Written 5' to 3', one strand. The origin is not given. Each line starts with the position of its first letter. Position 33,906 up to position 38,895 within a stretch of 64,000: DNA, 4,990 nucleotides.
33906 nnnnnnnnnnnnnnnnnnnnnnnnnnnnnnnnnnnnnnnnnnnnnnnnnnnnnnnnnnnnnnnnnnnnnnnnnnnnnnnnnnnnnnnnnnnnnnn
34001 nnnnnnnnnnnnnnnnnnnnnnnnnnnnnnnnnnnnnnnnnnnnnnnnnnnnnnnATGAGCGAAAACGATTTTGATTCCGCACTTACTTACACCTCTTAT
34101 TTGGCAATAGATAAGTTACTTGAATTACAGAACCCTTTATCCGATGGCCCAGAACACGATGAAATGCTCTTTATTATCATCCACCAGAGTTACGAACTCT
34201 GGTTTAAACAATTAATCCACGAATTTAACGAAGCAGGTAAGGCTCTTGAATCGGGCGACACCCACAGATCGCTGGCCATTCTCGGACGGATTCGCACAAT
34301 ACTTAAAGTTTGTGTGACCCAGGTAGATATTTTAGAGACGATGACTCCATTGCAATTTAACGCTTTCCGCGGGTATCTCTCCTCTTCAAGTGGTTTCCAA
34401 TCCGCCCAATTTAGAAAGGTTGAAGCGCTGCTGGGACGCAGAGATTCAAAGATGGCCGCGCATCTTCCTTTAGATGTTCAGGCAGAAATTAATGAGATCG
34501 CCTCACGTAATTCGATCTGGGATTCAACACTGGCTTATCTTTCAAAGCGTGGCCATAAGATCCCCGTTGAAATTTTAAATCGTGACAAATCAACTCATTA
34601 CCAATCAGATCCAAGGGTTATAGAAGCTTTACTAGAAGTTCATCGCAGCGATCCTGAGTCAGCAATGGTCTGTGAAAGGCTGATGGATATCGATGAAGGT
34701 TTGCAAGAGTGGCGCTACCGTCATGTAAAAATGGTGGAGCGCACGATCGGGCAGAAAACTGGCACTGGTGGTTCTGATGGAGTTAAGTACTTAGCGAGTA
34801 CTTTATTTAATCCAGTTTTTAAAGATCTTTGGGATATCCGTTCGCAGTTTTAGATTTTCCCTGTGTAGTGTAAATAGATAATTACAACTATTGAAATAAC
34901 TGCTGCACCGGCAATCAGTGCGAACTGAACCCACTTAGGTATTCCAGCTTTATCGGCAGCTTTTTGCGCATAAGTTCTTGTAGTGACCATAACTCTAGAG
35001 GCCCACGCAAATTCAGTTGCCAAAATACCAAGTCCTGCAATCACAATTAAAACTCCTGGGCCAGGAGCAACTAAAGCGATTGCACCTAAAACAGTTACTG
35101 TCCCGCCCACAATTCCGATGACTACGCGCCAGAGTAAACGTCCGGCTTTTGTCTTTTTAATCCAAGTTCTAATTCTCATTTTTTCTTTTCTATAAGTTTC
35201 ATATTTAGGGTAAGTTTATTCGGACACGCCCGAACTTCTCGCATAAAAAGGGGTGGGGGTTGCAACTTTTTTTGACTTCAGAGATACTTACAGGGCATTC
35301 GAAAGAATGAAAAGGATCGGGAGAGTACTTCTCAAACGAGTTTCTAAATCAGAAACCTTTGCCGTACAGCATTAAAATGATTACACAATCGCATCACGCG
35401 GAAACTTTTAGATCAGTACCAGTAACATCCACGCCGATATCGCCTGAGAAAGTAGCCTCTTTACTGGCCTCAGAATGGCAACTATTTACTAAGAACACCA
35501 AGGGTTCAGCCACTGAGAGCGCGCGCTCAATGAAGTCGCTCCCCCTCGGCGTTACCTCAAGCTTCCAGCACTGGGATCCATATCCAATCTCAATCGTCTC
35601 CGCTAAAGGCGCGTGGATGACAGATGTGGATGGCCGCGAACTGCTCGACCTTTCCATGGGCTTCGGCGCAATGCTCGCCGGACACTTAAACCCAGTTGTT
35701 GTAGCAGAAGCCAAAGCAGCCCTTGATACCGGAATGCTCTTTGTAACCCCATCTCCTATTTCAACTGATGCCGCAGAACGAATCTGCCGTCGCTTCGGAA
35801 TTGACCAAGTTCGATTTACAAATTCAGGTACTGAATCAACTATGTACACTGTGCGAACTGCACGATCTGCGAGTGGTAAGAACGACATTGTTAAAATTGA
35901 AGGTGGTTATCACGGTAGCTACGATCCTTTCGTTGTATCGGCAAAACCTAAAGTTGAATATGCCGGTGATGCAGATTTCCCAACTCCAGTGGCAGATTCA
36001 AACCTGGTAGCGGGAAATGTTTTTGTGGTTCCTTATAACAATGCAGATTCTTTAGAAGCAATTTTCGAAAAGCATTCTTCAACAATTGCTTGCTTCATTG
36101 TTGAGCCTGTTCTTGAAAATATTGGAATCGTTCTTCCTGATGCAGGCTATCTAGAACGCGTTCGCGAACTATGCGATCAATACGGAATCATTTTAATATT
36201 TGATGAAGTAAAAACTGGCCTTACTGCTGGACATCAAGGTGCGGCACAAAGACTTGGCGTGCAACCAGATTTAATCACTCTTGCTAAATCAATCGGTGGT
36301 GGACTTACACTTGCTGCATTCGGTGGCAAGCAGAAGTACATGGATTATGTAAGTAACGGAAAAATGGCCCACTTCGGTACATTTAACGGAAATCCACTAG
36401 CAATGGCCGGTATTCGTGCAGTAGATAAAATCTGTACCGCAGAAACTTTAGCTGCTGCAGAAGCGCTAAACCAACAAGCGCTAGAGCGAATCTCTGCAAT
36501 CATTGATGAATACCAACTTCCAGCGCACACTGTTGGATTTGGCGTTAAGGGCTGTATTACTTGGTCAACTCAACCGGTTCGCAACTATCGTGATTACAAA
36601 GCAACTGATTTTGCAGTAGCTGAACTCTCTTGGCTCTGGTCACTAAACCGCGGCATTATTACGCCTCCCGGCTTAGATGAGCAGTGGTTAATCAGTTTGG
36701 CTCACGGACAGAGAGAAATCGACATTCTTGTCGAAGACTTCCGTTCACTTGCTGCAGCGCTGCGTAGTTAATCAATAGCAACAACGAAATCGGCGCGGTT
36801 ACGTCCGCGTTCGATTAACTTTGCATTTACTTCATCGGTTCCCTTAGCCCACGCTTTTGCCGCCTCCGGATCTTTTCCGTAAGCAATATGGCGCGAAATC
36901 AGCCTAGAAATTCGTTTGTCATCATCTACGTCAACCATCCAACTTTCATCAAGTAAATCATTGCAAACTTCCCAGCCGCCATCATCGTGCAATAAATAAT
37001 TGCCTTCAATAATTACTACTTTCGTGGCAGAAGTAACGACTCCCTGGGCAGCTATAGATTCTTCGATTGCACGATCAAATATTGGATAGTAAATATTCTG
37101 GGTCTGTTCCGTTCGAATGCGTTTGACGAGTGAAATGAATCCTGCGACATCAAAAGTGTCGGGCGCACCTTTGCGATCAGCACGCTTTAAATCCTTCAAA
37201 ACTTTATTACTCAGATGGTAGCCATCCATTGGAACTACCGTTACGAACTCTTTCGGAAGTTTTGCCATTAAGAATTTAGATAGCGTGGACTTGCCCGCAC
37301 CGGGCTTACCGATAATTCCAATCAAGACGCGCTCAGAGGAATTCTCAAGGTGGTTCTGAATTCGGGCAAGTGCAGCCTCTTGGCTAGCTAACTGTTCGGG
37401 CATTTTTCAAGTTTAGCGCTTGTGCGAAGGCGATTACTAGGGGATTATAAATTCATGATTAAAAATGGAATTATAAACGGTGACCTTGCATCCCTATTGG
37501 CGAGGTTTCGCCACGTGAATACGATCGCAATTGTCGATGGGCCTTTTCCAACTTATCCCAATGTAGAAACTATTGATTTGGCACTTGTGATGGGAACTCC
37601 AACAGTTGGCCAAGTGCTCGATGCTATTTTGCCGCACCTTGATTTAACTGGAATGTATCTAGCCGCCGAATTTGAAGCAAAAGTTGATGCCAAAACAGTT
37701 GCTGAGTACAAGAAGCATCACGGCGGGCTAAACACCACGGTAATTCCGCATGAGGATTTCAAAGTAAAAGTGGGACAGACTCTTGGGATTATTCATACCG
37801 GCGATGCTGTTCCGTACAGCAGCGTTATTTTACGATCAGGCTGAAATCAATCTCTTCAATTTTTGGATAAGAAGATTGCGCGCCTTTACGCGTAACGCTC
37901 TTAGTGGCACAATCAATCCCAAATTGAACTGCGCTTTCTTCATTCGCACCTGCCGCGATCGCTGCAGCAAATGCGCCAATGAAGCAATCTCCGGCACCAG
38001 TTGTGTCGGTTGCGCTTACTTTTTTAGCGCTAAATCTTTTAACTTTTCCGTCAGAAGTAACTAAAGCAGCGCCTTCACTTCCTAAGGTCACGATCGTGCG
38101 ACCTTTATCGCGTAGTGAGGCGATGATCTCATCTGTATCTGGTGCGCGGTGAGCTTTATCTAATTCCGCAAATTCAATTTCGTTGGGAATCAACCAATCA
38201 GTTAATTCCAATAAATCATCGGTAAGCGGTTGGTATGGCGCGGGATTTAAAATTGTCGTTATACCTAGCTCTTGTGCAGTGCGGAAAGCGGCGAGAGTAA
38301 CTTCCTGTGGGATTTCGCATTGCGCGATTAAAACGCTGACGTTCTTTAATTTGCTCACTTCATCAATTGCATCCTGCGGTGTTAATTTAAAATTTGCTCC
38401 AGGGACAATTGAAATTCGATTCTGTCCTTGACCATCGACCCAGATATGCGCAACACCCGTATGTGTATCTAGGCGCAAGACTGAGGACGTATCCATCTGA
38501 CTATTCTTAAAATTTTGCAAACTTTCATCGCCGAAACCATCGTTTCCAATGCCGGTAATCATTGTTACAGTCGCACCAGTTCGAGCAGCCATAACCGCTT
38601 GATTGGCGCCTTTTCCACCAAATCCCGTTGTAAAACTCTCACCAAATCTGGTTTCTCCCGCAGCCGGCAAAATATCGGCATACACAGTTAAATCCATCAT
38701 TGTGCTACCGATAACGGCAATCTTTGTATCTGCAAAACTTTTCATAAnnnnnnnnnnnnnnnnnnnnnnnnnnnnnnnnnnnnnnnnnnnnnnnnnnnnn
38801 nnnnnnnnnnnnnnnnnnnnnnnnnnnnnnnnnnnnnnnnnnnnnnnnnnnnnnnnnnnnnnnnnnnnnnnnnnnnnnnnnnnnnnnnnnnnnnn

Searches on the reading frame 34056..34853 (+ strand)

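Call 15: search_protein_families(library=ncbifam, max_evalue=1e-10, proteins=[window:34056-34853:+])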
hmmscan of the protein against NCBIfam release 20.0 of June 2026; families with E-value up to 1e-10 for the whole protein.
window:34056-34853:+ (265 aa): 1 family
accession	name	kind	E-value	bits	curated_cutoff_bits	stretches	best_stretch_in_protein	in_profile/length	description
TIGR03036.1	trp_2_3_diox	equivalog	5.2e-78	262.1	390.7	1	5-264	1-263/264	tryptophan 2,3-dioxygenase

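Call 16: search_protein_families(library=pfam, max_evalue=0.00001, proteins=[window:34056-34853:+])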
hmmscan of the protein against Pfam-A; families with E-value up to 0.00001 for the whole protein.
window:34056-34853:+ (265 aa): 1 family
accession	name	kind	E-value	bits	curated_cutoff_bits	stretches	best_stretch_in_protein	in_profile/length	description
PF03301.18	Trp_dioxygenase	-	2.7e-66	224.7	34.9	2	3-132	7-145/346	Tryptophan 2,3-dioxygenase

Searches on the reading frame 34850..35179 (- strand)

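Call 15: search_protein_families(library=ncbifam, max_evalue=1e-10, proteins=[window:34850-35179:-])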
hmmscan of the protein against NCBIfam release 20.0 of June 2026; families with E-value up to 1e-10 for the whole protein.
window:34850-35179:- (109 aa): 1 family
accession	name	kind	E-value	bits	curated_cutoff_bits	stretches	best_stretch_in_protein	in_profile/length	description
TIGR02611.1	TIGR02611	hypoth_equivalog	3.6e-14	52.5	70.6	1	7-101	13-108/121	TIGR02611 family protein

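Call 16: search_protein_families(library=pfam, max_evalue=0.00001, proteins=[window:34850-35179:-])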
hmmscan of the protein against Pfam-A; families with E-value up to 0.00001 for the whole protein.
window:34850-35179:- (109 aa): 1 family
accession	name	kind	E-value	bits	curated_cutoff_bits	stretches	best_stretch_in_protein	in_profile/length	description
PF09656.15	PGPGW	-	8.3e-16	57.7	23.3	1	18-68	1-51/53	Putative transmembrane protein (PGPGW)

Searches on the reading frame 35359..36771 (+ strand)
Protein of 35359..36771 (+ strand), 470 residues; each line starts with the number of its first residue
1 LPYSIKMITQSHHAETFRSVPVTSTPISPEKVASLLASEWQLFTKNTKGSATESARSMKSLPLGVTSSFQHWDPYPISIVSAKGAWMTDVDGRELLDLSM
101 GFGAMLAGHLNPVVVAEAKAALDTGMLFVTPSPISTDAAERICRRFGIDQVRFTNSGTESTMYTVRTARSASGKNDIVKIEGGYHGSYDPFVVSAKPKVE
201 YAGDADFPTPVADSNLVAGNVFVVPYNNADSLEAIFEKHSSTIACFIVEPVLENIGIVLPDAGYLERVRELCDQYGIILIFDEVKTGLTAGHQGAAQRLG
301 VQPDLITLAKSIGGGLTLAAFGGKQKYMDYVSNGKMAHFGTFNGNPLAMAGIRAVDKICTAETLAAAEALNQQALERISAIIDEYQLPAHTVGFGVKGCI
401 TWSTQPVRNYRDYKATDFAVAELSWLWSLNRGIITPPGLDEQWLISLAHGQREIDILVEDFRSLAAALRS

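Call 5: search_protein_families(library=pfam, proteins=[window:35359-36771:+])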
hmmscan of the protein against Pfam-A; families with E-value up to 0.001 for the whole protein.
window:35359-36771:+ (470 aa): 2 families
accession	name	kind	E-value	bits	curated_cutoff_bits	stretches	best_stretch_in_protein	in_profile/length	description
PF00202.27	Aminotran_3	-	6.8e-62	209.9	30.5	1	74-392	8-340/403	Aminotransferase class-III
PF00155.27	Aminotran_1_2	-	7.1e-05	22.6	19.7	0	178-358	94-268/361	Aminotransferase class I and II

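Call 6: search_protein_families(library=ncbifam, proteins=[window:35359-36771:+])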
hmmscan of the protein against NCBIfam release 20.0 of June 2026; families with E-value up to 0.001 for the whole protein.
window:35359-36771:+ (470 aa): 69 families (the best 25 are shown)
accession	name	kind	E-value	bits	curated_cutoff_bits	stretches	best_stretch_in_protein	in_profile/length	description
NF000818.0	PRK00062.1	subfamily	6.4e-98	328.2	398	1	49-468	5-427/429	glutamate-1-semialdehyde 2,1-aminomutase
TIGR00713.1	hemL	equivalog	5.9e-91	305.2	527.3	1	56-464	8-419/423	glutamate-1-semialdehyde 2,1-aminomutase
NF041362.1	GntE_guanitoxin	equivalog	1.9e-87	293.6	525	1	45-455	3-423/426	guanitoxin biosynthesis PLP-dependent transaminase GntE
NF009055.0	PRK12389.1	equivalog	4.3e-73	246.4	637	1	75-459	35-419/431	glutamate-1-semialdehyde 2,1-aminomutase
NF005453.0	PRK07046.1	subfamily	5e-67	226.4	425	1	26-468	6-451/453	transaminase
NF001864.0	PRK00615.1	equivalog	5.5e-55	186.6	706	1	76-455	36-416/433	glutamate-1-semialdehyde aminotransferase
TIGR00707.1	argD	subfamily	1.1e-48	166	410.05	1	69-395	3-322/381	acetylornithine/succinylornithine family transaminase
NF005993.0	PRK08117.1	subfamily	3.8e-48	164.2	574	1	76-398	26-363/433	aspartate aminotransferase family protein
NF004426.0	PRK05769.1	equivalog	1.4e-45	155.9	552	1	65-400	28-377/441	acetyl ornithine aminotransferase family protein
NF002874.0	PRK03244.1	equivalog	3.6e-45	154.4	457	1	75-381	25-322/399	acetylornithine transaminase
NF004856.0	PRK06209.1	equivalog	5.6e-44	150.4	486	1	43-456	4-404/450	glutamate-1-semialdehyde 2,1-aminomutase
NF002797.0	PRK02936.1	equivalog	1.9e-42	145.4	496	1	67-386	3-311/385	acetylornithine transaminase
NF053554.1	prodigi_MAP_PigE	equivalog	2.8e-42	145.1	850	1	80-402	405-727/837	prodigiosin MAP biosynthesis aminotransferase PigE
TIGR01885.1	Orn_aminotrans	equivalog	6.3e-42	143.7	378.4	1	69-383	13-328/402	ornithine--oxo-acid transaminase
NF002325.0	PRK01278.1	subfamily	1.4e-41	142.5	372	1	70-386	8-319/395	acetylornithine transaminase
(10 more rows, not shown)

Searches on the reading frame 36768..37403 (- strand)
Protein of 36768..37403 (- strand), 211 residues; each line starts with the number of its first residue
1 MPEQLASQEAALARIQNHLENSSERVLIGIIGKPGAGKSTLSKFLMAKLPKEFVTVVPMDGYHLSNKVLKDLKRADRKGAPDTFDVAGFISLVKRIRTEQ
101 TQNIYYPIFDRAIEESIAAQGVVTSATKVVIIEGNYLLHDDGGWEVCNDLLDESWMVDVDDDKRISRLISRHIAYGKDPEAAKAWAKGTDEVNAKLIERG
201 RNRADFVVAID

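Call 5: search_protein_families(library=pfam, proteins=[window:36768-37403:-])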
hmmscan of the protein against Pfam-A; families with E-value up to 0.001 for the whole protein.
window:36768-37403:- (211 aa): 8 families
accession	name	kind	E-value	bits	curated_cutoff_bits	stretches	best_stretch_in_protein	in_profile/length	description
PF00485.24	PRK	-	4e-10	40.3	22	1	27-208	1-187/196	Phosphoribulokinase / Uridine kinase family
PF13238.12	AAA_18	-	9.9e-05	23.2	29.4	1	28-62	1-25/128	AAA domain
PF24883.2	NPHP3_N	-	0.00017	22.2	24.8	1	14-52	11-49/164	Nephrocystin 3, N-terminal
PF18751.7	Ploopntkinase3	-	0.00017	21.6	27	1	26-202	4-160/187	P-loop Nucleotide Kinase3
PF20720.3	nSTAND3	-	0.00019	21.6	27.2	1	25-69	18-61/155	Novel STAND NTPase 3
PF00931.28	NB-ARC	-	0.00036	20.3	23.5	1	9-48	2-41/248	NB-ARC domain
PF13401.12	AAA_22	-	0.0004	21.1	27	1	27-73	7-55/130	AAA domain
PF13671.12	AAA_33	-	0.00043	21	27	0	27-55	1-26/143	AAA domain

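Call 6: search_protein_families(library=ncbifam, proteins=[window:36768-37403:-])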
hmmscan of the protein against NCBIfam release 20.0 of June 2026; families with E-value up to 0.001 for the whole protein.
window:36768-37403:- (211 aa): 13 families
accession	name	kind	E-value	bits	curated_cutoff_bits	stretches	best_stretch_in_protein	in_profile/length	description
NF006743.0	PRK09270.1-2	equivalog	5.2e-77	257.8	227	1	9-209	12-213/217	nucleoside/nucleotide kinase family protein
NF006746.0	PRK09270.1-5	subfamily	1.2e-56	191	250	1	14-209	11-206/210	nucleoside/nucleotide kinase family protein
NF006744.0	PRK09270.1-3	equivalog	6.3e-49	166.3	281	1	8-211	6-211/213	nucleoside/nucleotide kinase family protein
NF006745.0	PRK09270.1-4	equivalog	3.1e-30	104.9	228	1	18-210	35-235/246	nucleoside/nucleotide kinase family protein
NF006742.0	PRK09270.1-1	equivalog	3.6e-25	88.6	402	1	20-207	38-224/237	nucleoside/nucleotide kinase family protein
NF004018.0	PRK05480.1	equivalog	3.5e-17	62.6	180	1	22-208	3-185/210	uridine kinase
TIGR00235.1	udk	equivalog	1.5e-16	60.7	220.3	1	24-208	5-185/207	uridine kinase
TIGR00554.2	panK_bact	equivalog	2.1e-13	50.3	235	1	13-163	67-229/310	type I pantothenate kinase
NF005655.0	PRK07429.1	subfamily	3.6e-11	42.8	236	1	22-209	5-184/326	phosphoribulokinase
NF004041.0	PRK05541.1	subfamily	0.00022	21.3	127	1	23-65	5-47/176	adenylyl-sulfate kinase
NF005807.0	PRK07667.1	equivalog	0.00027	20.6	221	0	19-141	11-134/193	kinase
NF006085.0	PRK08233.1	equivalog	0.00063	19.6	198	1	26-114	6-90/184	hypothetical protein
NF000355.4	ribo_prot_ABC_F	equivalog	0.00079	18.4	380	1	27-62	30-65/499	ribosomal protection-like ABC-F family protein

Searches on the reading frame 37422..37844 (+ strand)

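Call 15: search_protein_families(library=ncbifam, max_evalue=1e-10, proteins=[window:37422-37844:+])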
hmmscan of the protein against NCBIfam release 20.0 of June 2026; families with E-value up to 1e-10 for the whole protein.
window:37422-37844:+ (140 aa): 1 family
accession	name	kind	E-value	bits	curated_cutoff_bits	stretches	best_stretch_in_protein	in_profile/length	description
NF008761.0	PRK11797.1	equivalog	7.2e-25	87.9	93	1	12-140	1-136/139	D-ribose pyranase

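Call 16: search_protein_families(library=pfam, max_evalue=0.00001, proteins=[window:37422-37844:+])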
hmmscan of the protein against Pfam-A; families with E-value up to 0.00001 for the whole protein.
window:37422-37844:+ (140 aa): 1 family
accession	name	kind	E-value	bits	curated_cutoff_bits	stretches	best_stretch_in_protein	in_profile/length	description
PF05025.18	RbsD_FucU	-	3.8e-26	92.6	25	1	12-140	1-136/138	RbsD / FucU transport protein family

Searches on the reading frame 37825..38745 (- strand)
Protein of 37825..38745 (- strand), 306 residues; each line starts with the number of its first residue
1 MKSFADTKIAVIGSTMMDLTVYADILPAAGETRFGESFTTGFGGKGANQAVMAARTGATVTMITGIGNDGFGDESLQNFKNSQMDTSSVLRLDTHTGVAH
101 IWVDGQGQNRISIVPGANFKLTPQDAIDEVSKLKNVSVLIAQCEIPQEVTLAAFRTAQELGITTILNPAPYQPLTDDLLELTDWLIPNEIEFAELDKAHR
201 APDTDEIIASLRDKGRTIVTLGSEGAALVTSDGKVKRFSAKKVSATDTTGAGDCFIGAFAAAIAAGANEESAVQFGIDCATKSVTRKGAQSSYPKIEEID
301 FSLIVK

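Call 5: search_protein_families(library=pfam, proteins=[window:37825-38745:-])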
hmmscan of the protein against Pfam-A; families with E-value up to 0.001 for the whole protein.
window:37825-38745:- (306 aa): 2 families
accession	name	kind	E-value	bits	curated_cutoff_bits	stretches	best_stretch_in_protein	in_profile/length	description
PF00294.29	PfkB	-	1.5e-61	208.8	25.8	1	7-295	2-301/302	pfkB family carbohydrate kinase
PF08543.17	Phos_pyr_kin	-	4.4e-08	33.2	27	1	165-285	103-233/246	Phosphomethylpyrimidine kinase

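Call 6: search_protein_families(library=ncbifam, proteins=[window:37825-38745:-])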
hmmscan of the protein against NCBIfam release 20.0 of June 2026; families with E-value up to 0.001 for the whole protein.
window:37825-38745:- (306 aa): 24 families
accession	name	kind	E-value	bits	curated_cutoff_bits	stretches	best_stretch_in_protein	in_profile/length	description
TIGR02152.1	D_ribokin_bact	equivalog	4e-92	308.7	299.65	1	9-299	1-296/298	ribokinase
NF008353.0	PRK11142.1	equivalog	2.8e-68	230.7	341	1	7-301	3-301/307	ribokinase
NF041134.1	R1P_kin_Thcocales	equivalog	1.8e-24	86.6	500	1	10-299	4-278/291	ADP-dependent ribose-1-phosphate kinase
NF053626.1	RibKinHalex1628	equivalog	5.1e-23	82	330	1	11-297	6-285/293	ATP-dependent ribose-1-phosphate kinase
TIGR04382.1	myo_inos_iolC_N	equivalog_domain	3.1e-22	79.2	300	1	36-300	27-306/309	5-dehydro-2-deoxygluconokinase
TIGR03828.1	pfkB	equivalog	8.2e-21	74.3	292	1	17-294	10-292/305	1-phosphofructokinase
TIGR03168.1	1-PFK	subfamily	1.6e-20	73.2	216.4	1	18-294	11-292/305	hexose kinase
NF040938.1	KDG_KDGal_kin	equivalog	2.2e-17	63.1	400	1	29-300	16-300/305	bifunctional 2-dehydro-3-deoxygluconokinase/2-dehydro-3-deoxygalactonokinase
NF049991.1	TagKinase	equivalog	3.4e-17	62.2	420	1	53-300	51-312/321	tagatose kinase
NF006957.1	PRK09434.1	equivalog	7.3e-17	61.8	450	1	38-298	22-301/302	fructokinase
TIGR02198.1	rfaE_dom_I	equivalog_domain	1.2e-16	60.7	345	1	2-291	3-304/315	D-glycero-beta-D-manno-heptose-7-phosphate kinase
NF007321.0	PRK09813.1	equivalog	2.7e-15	56.5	247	2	209-289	179-260/261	fructoselysine 6-kinase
NF052444.1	DhDoxglucKinKdgK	equivalog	2.1e-13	50.4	400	2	8-109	2-96/303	2-dehydro-3-deoxygluconokinase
NF041320.1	pfkB_Halo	equivalog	3.3e-13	49.7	400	1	17-291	11-284/302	1-phosphofructokinase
NF007416.0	PRK09954.1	equivalog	6.3e-12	45.1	561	1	9-284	60-340/362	sugar kinase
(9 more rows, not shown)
